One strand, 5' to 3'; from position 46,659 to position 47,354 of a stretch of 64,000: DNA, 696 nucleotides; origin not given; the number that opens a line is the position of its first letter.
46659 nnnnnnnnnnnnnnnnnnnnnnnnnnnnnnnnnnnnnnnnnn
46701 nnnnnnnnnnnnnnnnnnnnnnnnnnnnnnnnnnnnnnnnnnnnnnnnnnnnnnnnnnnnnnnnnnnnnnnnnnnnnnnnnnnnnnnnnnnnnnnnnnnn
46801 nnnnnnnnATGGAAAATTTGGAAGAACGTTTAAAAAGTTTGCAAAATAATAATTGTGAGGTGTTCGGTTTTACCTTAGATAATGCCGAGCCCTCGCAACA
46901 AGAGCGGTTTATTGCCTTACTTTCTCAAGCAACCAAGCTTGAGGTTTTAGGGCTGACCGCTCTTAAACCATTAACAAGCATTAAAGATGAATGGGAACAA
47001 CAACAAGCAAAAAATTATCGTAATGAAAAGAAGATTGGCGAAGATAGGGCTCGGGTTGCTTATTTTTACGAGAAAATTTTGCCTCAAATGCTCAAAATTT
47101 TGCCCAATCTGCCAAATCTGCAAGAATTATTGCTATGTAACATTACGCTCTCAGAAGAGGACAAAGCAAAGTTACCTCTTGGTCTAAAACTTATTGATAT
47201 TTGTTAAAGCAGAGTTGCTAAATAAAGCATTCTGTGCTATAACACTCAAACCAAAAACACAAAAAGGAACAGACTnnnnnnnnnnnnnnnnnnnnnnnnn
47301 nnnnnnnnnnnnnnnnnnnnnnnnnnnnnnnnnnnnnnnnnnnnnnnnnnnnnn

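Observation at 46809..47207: LRR-like small ORF inserted at the conserved pyrG-kdsA junction, overlapping the pyrG stop (TAATG)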

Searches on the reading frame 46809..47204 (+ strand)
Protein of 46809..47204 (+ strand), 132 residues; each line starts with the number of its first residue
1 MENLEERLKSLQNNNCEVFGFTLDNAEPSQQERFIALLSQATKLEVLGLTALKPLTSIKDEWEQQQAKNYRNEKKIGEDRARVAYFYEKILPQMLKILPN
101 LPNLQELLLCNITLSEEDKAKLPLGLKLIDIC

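Call 3: search_protein_families(library=pfam, proteins=[window:46809-47204:+], max_evalue=10)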
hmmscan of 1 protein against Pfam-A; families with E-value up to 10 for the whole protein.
window:46809-47204:+ (132 aa): 0 families

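Call 4: search_protein_families(library=ncbifam, proteins=[window:46809-47204:+], max_evalue=1)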
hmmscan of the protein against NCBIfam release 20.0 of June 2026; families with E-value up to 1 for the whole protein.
window:46809-47204:+ (132 aa): 0 families

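Call 6: find_homologous_proteins(query=window:46809-47204:+, max_evalue=0.01)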
Query window:46809-47204:+ (132 aa): 15 proteins with E <= 0.01 among 23 candidates.
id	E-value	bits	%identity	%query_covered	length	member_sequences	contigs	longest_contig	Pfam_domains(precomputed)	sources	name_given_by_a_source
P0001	2.7e-75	268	97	100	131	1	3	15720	-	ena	-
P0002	1.3e-73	262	95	100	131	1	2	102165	-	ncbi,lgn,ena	-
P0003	4.9e-73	261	93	100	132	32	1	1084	-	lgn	-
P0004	4.1e-70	251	91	100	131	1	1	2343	-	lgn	-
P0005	2.2e-69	249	89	100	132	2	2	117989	-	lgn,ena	-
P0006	8.0e-69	247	89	100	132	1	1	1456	-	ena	-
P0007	1.4e-63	230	83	100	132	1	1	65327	-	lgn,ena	-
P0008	8.1e-63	228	82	100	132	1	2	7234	-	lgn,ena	-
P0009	1.4e-61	224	81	100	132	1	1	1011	-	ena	-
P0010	2.1e-60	220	80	99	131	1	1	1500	-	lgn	-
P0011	1.1e-59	218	79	99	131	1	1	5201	-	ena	-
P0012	1.3e-59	217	79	99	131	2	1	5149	-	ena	-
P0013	4.1e-59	216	79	99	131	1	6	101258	-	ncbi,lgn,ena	-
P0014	7.3e-58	212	78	99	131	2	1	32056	-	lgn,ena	-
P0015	3.0e-33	132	90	55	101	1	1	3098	-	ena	-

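Call 7: find_encoding_contigs(protein=P0013, flank=4000, max_places=3)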
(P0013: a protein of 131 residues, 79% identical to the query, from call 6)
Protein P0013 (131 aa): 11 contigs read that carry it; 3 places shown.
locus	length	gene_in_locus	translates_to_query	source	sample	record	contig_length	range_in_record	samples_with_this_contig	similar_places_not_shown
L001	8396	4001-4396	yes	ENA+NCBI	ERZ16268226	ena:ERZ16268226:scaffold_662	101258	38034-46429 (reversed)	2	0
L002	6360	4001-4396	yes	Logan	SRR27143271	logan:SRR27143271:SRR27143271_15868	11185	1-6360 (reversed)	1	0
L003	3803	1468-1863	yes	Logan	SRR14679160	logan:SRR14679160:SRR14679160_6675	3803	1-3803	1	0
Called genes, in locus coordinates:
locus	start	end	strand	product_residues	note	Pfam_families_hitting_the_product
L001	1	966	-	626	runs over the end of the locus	PF13623:SurA_N_2, PF13624:SurA_N_3, PF13145:Rotamase_2, PF00639:Rotamase, PF13616:Rotamase_3, PF13145:Rotamase_2 (weak)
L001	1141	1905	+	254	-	PF00121:TIM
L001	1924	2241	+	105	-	PF03840:SecG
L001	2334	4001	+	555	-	PF06418:CTP_synth_N, PF00117:GATase, PF07722:Peptidase_C26 (weak)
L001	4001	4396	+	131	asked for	-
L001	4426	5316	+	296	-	PF00793:DAHP_synth_1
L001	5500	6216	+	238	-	PF11967:RecO_N, PF02565:RecO_C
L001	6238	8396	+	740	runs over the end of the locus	PF00521:DNA_topoisoIV, PF03989:DNA_gyraseA_C (faint)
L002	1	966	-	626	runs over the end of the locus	PF13623:SurA_N_2, PF13624:SurA_N_3, PF13145:Rotamase_2, PF00639:Rotamase, PF13616:Rotamase_3, PF13145:Rotamase_2 (weak)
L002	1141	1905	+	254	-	PF00121:TIM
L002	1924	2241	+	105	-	PF03840:SecG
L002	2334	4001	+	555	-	PF06418:CTP_synth_N, PF00117:GATase, PF07722:Peptidase_C26 (faint)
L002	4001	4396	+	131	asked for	-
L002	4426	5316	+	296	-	PF00793:DAHP_synth_1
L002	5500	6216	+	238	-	PF11967:RecO_N, PF02565:RecO_C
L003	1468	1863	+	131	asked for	-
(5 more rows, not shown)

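Call 8: find_encoding_contigs(protein=P0007, flank=4000, max_places=2)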
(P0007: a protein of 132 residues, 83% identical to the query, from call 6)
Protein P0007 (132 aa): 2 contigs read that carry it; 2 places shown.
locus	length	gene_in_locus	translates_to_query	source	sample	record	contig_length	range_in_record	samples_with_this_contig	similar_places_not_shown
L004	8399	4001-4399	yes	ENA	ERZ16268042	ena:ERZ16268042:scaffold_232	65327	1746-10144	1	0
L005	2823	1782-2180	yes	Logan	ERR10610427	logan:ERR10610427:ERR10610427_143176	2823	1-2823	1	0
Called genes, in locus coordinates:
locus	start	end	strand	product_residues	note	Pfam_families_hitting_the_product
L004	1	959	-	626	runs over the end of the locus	PF13623:SurA_N_2, PF13624:SurA_N_3, PF13145:Rotamase_2, PF00639:Rotamase, PF13616:Rotamase_3, PF13145:Rotamase_2 (weak)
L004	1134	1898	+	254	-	PF00121:TIM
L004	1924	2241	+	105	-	PF03840:SecG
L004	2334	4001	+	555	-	PF06418:CTP_synth_N, PF00117:GATase, PF07722:Peptidase_C26 (faint)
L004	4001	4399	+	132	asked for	-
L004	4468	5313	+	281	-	PF00793:DAHP_synth_1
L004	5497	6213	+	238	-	PF11967:RecO_N, PF02565:RecO_C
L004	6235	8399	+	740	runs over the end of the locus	PF00521:DNA_topoisoIV, PF03989:DNA_gyraseA_C (faint)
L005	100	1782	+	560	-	PF06418:CTP_synth_N, PF00117:GATase, PF07722:Peptidase_C26 (faint)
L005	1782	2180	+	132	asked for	-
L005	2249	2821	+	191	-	?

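Call 9: find_encoding_contigs(protein=P0002, flank=4000, max_places=2)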
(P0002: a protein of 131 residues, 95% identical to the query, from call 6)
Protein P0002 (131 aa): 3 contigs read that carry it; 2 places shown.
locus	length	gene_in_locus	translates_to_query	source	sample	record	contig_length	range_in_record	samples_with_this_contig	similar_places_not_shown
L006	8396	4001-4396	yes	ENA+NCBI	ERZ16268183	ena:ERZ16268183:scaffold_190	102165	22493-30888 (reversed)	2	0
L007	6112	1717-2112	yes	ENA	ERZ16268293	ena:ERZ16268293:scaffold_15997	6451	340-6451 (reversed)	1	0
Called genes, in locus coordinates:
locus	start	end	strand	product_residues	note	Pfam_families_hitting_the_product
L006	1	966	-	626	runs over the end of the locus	PF13623:SurA_N_2, PF13624:SurA_N_3, PF13145:Rotamase_2, PF00639:Rotamase, PF13616:Rotamase_3, PF13145:Rotamase_2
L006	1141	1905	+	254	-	PF00121:TIM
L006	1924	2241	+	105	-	PF03840:SecG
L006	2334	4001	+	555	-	PF06418:CTP_synth_N, PF00117:GATase, PF07722:Peptidase_C26 (weak)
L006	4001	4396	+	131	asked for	-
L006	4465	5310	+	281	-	PF00793:DAHP_synth_1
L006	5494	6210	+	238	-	PF11967:RecO_N, PF02565:RecO_C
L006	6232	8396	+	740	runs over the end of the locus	PF00521:DNA_topoisoIV, PF03989:DNA_gyraseA_C (faint)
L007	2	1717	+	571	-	?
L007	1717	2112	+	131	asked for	-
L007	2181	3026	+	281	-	PF00793:DAHP_synth_1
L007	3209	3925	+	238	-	PF11967:RecO_N, PF02565:RecO_C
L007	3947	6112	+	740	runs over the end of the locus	PF00521:DNA_topoisoIV, PF03989:DNA_gyraseA_C (faint)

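Call 10: list_cluster_members(proteins=[P0002, P0013, window:46809-47204:+])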
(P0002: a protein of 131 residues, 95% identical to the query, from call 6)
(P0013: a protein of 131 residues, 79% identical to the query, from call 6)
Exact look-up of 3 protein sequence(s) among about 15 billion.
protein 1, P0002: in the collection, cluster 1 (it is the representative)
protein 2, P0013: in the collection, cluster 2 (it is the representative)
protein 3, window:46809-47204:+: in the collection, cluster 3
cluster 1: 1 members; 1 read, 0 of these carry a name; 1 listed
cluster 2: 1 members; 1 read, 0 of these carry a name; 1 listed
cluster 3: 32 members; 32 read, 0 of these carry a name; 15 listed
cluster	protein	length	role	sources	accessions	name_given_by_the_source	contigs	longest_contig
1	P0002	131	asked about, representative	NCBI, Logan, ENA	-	-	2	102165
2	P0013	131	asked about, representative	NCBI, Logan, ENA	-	-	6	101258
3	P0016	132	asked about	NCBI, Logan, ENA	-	-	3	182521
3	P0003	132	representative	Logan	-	-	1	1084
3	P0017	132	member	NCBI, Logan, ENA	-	-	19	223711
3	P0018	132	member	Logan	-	-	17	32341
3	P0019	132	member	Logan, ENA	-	-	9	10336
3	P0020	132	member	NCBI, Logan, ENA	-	-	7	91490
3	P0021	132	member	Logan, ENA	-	-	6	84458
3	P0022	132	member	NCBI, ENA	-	-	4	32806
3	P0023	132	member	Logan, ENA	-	-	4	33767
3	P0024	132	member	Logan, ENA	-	-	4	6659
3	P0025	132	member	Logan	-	-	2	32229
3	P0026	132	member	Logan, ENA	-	-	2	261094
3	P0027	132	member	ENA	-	-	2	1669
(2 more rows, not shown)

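Call 12: find_encoding_contigs(protein=P0005, flank=4000, max_places=1)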
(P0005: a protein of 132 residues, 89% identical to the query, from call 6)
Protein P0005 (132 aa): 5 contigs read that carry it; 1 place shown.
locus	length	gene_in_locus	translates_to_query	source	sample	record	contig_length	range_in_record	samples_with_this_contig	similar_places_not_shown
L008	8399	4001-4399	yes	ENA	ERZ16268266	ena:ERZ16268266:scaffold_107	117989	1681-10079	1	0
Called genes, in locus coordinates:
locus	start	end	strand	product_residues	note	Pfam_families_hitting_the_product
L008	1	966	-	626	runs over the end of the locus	PF13623:SurA_N_2, PF13624:SurA_N_3, PF13145:Rotamase_2, PF00639:Rotamase, PF13616:Rotamase_3, PF13145:Rotamase_2 (weak)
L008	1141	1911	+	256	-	PF00121:TIM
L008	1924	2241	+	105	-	PF03840:SecG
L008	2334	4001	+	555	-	PF06418:CTP_synth_N, PF00117:GATase, PF07722:Peptidase_C26 (faint)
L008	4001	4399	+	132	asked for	-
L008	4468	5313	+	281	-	PF00793:DAHP_synth_1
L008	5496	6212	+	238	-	PF11967:RecO_N, PF02565:RecO_C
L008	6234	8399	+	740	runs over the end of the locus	PF00521:DNA_topoisoIV, PF03989:DNA_gyraseA_C (faint)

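Call 13: find_encoding_contigs(protein=P0008, flank=4000, max_places=1)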
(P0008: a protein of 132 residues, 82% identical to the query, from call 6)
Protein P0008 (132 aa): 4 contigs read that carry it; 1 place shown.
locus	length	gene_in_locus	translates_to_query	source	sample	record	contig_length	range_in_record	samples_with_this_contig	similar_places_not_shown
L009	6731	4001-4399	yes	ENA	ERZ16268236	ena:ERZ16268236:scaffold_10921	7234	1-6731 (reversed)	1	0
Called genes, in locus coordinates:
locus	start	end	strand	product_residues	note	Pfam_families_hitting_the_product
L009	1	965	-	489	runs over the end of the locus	?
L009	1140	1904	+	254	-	PF00121:TIM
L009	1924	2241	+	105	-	PF03840:SecG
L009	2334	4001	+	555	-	PF06418:CTP_synth_N, PF00117:GATase, PF07722:Peptidase_C26 (weak)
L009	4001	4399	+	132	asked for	-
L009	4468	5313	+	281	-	PF00793:DAHP_synth_1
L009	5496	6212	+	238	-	PF11967:RecO_N, PF02565:RecO_C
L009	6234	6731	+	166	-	?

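Call 14: find_encoding_contigs(protein=P0015, flank=4000, max_places=1)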
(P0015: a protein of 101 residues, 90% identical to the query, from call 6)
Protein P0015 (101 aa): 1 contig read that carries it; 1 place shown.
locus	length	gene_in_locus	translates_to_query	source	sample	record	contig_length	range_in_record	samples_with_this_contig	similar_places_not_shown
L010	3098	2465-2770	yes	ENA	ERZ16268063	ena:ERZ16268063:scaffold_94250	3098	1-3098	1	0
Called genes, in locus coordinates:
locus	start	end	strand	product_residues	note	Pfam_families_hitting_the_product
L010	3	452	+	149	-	?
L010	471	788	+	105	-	PF03840:SecG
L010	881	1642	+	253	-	PF06418:CTP_synth_N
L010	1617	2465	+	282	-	PF00117:GATase, PF07722:Peptidase_C26 (faint)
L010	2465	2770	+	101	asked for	-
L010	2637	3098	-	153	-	?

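Call 24: predict_structure(alignment_id=A2)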
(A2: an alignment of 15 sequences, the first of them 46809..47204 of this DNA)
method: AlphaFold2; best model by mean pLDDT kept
length: 132 residues; sequences in the alignment: 15
mean_pLDDT: 75.4   pTM: 0.69
mean pLDDT of the five models: 75.4, 68.7, 52.8, 52.1, 46.6
residues with pLDDT >= 90: 2; 70-90: 93; 50-70: 36; < 50: 1
segments of 3 or more residues with pLDDT < 50: none
pLDDT, mean of each block of 10 residues (from residue 1): 63 68 66 73 70 82 85 87 86 79 75 82 68 54
secondary structure, 60 per line:
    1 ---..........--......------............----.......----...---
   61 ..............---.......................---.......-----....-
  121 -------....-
elements in order: H4-13 E16-21 H28-39 E44-50 H61-74 H78-100 E104-110 H116-119 E128-131

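Call 29: fold_search(model_id=the predicted structure, library=pdb)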
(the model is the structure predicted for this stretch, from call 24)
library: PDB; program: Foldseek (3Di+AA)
matches with E <= 10: 855; with E <= 0.001: 0
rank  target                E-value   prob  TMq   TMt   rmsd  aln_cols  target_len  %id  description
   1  4hwk_A                1.7e-01  0.11  0.22  0.14  13.4       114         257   24  Crystal structure of human sepiapterin reductase in complex with sulfapyridine (released 2013-06-05)
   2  1jr3_D                2.1e-01  0.75  0.43  0.20   4.5       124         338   15  Crystal Structure of the Processivity Clamp Loader Gamma Complex of E. coli DNA Polymerase III (released 2001-09-26)
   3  2ok8_C                2.1e-01  0.21  0.29  0.18  11.4       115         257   16  Ferredoxin-NADP+ reductase from Plasmodium falciparum (released 2007-02-13)
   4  2ok8_B                2.2e-01  0.16  0.29  0.17  12.6       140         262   16  Ferredoxin-NADP+ reductase from Plasmodium falciparum (released 2007-02-13)
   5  8hqc_B                2.5e-01  0.25  0.37  0.25  10.5       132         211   13  Structure of a GPCR-G protein in complex with a natural peptide agonist (released 2023-10-18)
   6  3glh_A                2.7e-01  0.69  0.43  0.20   4.5       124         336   15  Crystal Structure of the E. coli clamp loader bound to Psi Peptide (released 2009-05-26)
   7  6i6t_A                2.9e-01  0.10  0.21  0.13  12.7       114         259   23  SEPIAPTERIN REDUCTASE IN COMPLEX WITH COMPOUND 5 (released 2019-07-10)
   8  1xzq_A                3.1e-01  0.08  0.19  0.08  11.7       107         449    9  Structure of the GTP-binding protein TrmE from Thermotoga maritima complexed with 5-formyl-THF (released 2005-01-04)
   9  1cec                  3.5e-01  0.10  0.24  0.13  12.0       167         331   11  A COMMON PROTEIN FOLD AND SIMILAR ACTIVE SITE IN TWO DISTINCT FAMILIES OF BETA-GLYCANASES (released 1996-01-29)
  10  6i6p_A                4.2e-01  0.08  0.20  0.12  12.8       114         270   23  SEPIAPTERIN REDUCTASE IN COMPLEX WITH COMPOUND 3 (released 2019-07-10)
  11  1xzp_A                4.2e-01  0.06  0.19  0.07  14.5       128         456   10  Structure of the GTP-binding protein TrmE from Thermotoga maritima (released 2005-01-04)
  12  5lzb_z                4.5e-01  0.11  0.21  0.06  12.6        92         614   14  Structure of SelB-Sec-tRNASec bound to the 70S ribosome in the initial binding state (IB) (released 2016-11-23)
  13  6i6p_B                4.5e-01  0.08  0.22  0.14  12.9       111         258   23  SEPIAPTERIN REDUCTASE IN COMPLEX WITH COMPOUND 3 (released 2019-07-10)
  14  1ny1_A                4.8e-01  0.07  0.22  0.15  13.1       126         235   10  CRYSTAL STRUCTURE OF B. SUBTILIS POLYSACCHARIDE DEACETYLASE NORTHEAST STRUCTURAL GENOMICS CONSORTIUM TARGET SR127. (released 2003-03-18)
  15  5vq9                  5.5e-01  0.30  0.39  0.17   6.1       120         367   11  Structure of human TRIP13, Apo form (released 2017-06-14)
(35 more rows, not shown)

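Call 30: search_protein_representatives(alignment_id=A2)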
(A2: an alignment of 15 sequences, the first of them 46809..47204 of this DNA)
Query: 15 sequences, 132 profile positions. Proteins with E-value up to 0.001 (for the whole library): 14; up to 1e-10: 10; up to 1e-30: 5. The best 14 are listed.
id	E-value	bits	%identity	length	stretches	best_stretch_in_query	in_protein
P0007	3.0e-77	273.1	-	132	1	1-132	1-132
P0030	3.2e-36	140.3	-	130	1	1-129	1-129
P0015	7.8e-35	135.8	-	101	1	1-71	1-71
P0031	2.1e-34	134.4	-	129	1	1-121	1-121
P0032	2.7e-32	127.7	-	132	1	1-103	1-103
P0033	2.6e-22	95.4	-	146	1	1-122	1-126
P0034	6.8e-21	90.8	-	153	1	1-124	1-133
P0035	4.4e-20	88.1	-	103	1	1-72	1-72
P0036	4.5e-20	88.1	-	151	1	1-120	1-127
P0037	1.2e-14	70.5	-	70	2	1-34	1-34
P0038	1.5e-06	44.3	-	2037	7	93-122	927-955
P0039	2.2e-05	40.6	-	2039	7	91-120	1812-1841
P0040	2.4e-05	40.5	-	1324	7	94-121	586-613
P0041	8.7e-05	38.6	-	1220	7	94-120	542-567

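Call 50: search_protein_families(library=pfam, alignment_id=A5, max_evalue=10)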
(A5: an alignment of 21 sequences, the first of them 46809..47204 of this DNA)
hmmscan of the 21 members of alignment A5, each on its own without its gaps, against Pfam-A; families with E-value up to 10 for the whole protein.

A. member 1, window:46809-47204:+ (132 aa): 0 families

B. families by the number of members that match (of 21 scanned): 3 families
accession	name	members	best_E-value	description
PF21325.3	SHPRH_helical-1st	3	0.035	E3 ubiquitin-protein ligase SHPRH, first helical domain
PF23245.1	RRM_PARP14_2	1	0.034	PARP14, second RRM domain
PF20886.2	PWP3A-B_C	1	0.093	PWWP domain-containing DNA repair factor 3A/B, C-terminal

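Call 54: predict_structure(alignment_id=A5)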
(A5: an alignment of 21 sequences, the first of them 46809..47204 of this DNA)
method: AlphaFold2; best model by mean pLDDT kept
length: 132 residues; sequences in the alignment: 21
mean_pLDDT: 92.3   pTM: 0.83
mean pLDDT of the five models: 92.3, 92.1, 92.0, 91.5, 90.4
residues with pLDDT >= 90: 102; 70-90: 28; 50-70: 2; < 50: 0
segments of 3 or more residues with pLDDT < 50: none
pLDDT, mean of each block of 10 residues (from residue 1): 83 91 93 95 96 90 91 86 97 97 96 94 94 78
secondary structure, 60 per line:
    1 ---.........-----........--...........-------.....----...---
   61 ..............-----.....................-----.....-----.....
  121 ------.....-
elements in order: H4-12 E18-22 H28-38 E46-50 H61-74 H80-100 E106-110 H116-120 E127-131

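Call 60: search_protein_families(library=padloc, proteins=[window:46809-47204:+, P0034, P0036, P0043, P0044, P0030, P0031], max_evalue=1)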
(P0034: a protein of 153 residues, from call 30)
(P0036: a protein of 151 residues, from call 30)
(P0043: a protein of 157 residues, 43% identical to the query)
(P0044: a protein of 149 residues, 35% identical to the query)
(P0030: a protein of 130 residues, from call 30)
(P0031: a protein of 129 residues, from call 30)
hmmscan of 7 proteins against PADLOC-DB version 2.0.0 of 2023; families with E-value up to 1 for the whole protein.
window:46809-47204:+ (132 aa): 1 family
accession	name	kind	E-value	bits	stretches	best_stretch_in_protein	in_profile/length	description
PDLC00078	GajA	-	0.018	11.8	1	87-118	262-291/580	AAA ATPase domain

P0034 (153 aa): 0 families

P0036 (151 aa): 0 families

P0043 (157 aa): 0 families

P0044 (149 aa): 0 families

P0030 (130 aa): 0 families

P0031 (129 aa): 1 family
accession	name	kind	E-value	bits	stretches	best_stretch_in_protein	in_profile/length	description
PDLC03707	HEase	-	0.032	9.2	1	62-101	547-586/1671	homing endonuclease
